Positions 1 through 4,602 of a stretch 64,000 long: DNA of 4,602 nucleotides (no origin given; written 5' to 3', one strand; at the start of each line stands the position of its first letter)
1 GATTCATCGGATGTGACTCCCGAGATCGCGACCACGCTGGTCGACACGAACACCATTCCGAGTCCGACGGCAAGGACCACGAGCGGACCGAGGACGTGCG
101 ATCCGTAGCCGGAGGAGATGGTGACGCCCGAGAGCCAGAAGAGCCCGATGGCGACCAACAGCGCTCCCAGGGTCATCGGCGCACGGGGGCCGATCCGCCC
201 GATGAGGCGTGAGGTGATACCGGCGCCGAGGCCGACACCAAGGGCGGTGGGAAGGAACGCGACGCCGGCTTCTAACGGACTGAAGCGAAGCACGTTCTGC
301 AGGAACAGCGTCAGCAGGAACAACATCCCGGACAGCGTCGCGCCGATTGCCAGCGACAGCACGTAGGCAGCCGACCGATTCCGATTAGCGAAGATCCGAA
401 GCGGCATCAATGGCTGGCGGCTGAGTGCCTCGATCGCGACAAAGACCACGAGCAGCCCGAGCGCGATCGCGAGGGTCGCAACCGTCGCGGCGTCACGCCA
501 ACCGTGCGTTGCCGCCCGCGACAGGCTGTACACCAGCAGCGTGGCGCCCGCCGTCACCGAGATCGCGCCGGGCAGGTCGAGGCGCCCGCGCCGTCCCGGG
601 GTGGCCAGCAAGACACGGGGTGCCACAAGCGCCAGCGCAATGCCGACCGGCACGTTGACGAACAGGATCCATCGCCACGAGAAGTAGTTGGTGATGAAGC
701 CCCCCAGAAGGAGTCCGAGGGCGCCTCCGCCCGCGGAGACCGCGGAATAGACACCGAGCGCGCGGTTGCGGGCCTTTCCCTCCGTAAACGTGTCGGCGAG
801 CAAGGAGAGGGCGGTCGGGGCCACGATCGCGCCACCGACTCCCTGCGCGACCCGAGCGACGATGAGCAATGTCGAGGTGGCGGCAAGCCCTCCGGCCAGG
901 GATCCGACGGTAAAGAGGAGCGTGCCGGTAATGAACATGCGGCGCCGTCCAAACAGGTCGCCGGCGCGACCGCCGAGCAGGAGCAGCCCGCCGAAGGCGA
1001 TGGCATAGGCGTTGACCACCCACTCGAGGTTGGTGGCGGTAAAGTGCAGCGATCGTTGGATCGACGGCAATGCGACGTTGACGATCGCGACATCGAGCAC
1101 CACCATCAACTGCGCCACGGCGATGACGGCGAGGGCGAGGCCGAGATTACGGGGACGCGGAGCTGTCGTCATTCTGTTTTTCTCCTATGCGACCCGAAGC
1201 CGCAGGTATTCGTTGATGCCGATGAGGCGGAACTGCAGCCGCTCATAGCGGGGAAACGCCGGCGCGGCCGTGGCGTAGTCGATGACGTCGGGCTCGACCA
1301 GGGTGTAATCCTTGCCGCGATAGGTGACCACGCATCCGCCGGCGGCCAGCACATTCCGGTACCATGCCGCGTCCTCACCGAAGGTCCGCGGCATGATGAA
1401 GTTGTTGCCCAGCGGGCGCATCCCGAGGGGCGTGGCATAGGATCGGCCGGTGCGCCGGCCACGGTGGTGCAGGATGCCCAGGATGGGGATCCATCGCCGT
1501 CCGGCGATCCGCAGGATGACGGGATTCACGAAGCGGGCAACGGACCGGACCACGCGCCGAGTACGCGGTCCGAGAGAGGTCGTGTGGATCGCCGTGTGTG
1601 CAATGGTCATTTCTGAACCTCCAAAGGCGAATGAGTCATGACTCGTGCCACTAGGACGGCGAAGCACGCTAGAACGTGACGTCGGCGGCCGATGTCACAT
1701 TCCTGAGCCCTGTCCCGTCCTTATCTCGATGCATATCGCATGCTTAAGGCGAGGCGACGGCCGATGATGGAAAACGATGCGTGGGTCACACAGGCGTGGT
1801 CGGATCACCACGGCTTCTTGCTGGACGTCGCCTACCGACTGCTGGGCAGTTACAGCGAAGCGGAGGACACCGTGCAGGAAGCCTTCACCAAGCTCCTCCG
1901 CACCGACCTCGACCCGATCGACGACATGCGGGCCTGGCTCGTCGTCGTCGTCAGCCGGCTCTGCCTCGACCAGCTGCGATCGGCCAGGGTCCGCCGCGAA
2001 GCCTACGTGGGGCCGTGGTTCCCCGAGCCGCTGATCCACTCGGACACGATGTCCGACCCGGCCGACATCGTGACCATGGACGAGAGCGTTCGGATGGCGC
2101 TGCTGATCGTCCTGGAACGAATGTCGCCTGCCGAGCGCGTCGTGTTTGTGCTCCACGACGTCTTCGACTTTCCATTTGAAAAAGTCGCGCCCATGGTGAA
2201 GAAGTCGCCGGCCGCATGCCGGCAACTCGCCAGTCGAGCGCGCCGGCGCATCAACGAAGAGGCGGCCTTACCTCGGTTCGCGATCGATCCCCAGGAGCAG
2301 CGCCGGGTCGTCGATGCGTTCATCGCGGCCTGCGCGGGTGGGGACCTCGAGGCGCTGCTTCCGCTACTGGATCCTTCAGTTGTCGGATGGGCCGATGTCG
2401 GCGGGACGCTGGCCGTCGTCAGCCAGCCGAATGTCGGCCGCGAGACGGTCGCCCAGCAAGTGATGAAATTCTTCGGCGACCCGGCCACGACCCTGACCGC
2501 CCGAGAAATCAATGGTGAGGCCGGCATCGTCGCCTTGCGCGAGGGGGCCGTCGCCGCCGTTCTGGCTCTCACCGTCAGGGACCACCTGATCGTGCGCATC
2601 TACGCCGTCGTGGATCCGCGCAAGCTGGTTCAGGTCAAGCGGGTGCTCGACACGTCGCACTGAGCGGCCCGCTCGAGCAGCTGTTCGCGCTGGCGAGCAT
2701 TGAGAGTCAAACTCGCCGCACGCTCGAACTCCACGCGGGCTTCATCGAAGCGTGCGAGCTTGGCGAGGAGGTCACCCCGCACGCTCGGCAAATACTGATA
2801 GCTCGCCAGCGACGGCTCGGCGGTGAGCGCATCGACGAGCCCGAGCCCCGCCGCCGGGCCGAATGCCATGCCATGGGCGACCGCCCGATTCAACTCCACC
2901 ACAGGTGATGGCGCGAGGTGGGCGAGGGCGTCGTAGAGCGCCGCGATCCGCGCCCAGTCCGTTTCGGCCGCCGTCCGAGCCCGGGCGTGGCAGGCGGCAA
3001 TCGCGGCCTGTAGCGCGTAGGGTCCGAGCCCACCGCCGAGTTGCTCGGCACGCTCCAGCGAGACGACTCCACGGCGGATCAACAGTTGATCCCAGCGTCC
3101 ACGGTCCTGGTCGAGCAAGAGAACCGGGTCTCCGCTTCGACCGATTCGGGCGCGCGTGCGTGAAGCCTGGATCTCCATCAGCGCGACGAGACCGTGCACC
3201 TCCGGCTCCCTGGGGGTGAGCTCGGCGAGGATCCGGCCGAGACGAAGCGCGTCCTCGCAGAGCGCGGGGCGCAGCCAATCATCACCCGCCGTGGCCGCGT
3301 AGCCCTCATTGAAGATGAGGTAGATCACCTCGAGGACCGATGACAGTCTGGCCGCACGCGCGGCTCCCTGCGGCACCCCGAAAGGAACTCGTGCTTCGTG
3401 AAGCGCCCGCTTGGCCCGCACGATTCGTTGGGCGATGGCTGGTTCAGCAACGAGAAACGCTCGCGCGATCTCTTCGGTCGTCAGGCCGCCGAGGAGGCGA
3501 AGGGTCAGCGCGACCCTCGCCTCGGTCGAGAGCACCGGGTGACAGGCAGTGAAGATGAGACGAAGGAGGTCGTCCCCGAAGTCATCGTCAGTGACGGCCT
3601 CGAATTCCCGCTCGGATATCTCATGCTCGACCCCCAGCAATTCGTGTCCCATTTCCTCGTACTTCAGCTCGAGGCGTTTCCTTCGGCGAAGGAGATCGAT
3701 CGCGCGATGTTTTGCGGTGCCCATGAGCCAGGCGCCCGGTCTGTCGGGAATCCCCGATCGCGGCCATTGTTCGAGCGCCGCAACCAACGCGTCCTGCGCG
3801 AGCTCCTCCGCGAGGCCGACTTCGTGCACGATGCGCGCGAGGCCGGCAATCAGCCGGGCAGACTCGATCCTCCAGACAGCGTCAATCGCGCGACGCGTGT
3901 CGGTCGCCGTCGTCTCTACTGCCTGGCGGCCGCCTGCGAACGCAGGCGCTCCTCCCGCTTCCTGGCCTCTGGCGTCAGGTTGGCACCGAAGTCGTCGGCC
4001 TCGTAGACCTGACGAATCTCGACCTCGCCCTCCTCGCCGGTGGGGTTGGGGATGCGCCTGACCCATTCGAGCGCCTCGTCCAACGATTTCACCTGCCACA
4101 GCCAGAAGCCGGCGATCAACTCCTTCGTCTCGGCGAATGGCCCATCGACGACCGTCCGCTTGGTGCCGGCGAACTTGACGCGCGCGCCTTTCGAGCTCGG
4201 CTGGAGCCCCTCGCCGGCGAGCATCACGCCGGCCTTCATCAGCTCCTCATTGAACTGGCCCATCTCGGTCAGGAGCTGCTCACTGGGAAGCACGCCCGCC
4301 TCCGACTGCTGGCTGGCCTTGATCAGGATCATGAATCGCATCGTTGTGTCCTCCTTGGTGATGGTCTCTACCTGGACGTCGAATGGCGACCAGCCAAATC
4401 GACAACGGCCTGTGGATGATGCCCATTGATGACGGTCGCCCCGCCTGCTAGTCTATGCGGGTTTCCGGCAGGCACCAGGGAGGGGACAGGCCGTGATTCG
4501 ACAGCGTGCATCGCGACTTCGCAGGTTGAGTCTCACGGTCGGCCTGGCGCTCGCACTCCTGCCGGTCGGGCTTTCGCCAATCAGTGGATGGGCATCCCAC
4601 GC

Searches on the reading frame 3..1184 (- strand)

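Call 23: search_protein_families(library=pfam, proteins=[window:3-1184:-], max_evalue=0.00001)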
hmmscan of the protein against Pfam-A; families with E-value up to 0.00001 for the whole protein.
window:3-1184:- (394 aa): 1 family
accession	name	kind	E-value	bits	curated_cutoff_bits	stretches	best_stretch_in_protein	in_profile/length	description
PF07690.21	MFS_1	-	3.3e-47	161.5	33.4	1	22-388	2-321/347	Major Facilitator Superfamily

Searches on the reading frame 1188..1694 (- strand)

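Call 23: search_protein_families(library=pfam, proteins=[window:1188-1694:-], max_evalue=0.00001)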
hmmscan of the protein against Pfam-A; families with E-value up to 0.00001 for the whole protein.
window:1188-1694:- (169 aa): 1 family
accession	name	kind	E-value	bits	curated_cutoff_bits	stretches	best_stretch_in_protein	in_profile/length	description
PF04075.20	F420H2_quin_red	-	3.9e-06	27.5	22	1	70-125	24-81/130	F420H(2)-dependent quinone reductase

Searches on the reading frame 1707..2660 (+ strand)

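Call 23: search_protein_families(library=pfam, proteins=[window:1707-2660:+], max_evalue=0.00001)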
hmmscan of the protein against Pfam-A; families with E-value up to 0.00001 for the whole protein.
window:1707-2660:+ (318 aa): 2 families
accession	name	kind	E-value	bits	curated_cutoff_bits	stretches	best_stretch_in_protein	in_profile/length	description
PF04542.20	Sigma70_r2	-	1.8e-12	47.3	24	1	33-94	4-69/71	Sigma-70 region 2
PF08281.18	Sigma70_r4_2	-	5e-08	32.9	25.7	1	131-182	3-54/54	Sigma-70, region 4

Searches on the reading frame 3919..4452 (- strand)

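Call 23: search_protein_families(library=pfam, proteins=[window:3919-4452:-], max_evalue=0.00001)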
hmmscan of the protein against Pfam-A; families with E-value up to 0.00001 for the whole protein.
window:3919-4452:- (178 aa): 1 family
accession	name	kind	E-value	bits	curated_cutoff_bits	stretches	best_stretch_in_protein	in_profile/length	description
PF03795.20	YCII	-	2.4e-19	70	24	1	38-151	1-93/95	YCII-related domain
